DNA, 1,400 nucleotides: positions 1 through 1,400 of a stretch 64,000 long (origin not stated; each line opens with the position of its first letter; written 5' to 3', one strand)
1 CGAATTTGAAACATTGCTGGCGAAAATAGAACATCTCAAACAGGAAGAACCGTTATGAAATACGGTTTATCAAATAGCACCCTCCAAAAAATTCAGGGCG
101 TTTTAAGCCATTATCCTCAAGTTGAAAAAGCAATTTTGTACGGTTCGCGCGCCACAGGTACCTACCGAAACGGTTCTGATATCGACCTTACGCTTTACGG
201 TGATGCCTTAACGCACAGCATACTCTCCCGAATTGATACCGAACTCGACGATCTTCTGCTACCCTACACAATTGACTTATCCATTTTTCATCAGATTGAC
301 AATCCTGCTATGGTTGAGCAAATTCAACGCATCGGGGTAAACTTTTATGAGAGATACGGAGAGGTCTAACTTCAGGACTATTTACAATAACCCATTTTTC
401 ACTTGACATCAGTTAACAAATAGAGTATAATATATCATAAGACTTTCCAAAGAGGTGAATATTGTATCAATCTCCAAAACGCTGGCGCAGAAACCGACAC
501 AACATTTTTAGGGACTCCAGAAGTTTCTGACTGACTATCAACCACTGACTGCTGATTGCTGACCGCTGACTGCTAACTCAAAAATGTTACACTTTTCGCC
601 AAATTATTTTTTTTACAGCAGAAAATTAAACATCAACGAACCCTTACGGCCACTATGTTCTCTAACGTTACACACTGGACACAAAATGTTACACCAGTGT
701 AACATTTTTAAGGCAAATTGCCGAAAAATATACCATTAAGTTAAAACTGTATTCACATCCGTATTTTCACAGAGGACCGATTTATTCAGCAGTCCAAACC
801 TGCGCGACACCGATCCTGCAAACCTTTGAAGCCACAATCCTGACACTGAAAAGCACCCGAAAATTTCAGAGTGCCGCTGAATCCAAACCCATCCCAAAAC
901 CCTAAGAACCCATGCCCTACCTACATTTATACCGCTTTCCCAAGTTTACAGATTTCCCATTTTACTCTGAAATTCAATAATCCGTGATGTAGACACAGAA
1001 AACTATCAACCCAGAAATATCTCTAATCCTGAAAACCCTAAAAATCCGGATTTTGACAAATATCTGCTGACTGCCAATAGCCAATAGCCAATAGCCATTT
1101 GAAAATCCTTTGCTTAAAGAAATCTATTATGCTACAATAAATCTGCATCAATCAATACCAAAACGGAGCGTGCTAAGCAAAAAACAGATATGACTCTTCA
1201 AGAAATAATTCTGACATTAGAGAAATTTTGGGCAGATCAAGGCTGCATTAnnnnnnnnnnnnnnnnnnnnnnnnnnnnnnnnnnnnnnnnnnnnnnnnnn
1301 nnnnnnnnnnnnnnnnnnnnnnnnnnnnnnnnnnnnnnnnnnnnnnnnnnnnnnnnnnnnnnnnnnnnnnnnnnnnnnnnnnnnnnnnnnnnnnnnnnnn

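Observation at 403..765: Inverted duplication of a promoter-plus-small-transcript cassette at 403-765 and 55700-56018, about 55 kb apart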

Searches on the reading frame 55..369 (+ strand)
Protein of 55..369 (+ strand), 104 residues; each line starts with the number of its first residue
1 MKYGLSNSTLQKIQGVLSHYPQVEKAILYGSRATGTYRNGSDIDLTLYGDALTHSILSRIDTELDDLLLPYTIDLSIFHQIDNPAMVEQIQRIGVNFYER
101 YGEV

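Call 54: search_protein_families(library=pfam, proteins=[window:55-369:+], max_evalue=0.01)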
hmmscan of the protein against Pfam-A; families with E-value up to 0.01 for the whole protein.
window:55-369:+ (104 aa): 3 families
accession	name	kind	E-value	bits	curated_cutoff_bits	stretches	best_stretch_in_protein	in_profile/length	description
PF18765.7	Polbeta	-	1.2e-16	61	26.9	1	11-100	1-90/93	Polymerase beta, Nucleotidyltransferase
PF01909.29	NTP_transf_2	-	2.4e-09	37.9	21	1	15-91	6-87/93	Nucleotidyltransferase domain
PF22600.2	MTPAP-like_central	-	0.00026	21.5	27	1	7-54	23-68/139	Poly(A) RNA polymerase, mitochondrial-like, central palm domain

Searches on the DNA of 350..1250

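Call 9: search_rna_families(source=window, start=350, end=1250, threshold=evalue, max_evalue=10)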
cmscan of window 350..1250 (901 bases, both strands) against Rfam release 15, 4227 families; matches with E-value up to 10: 3.
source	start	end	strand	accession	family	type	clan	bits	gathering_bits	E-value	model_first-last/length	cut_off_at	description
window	569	698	-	RF00433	Hsp90_CRE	Cis-reg; thermoregulator;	-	16.7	50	3.7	1-152/152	no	Hsp90 cis-regulatory element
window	702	731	-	RF04249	mir-310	Gene; miRNA;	CL00137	16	48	4.5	1-74/74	no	mir-310 microRNA precursor family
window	425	467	+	RF03476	mir-7360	Gene; miRNA;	-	15.8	47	9.9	13-46/59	no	mir-7360 microRNA precursor family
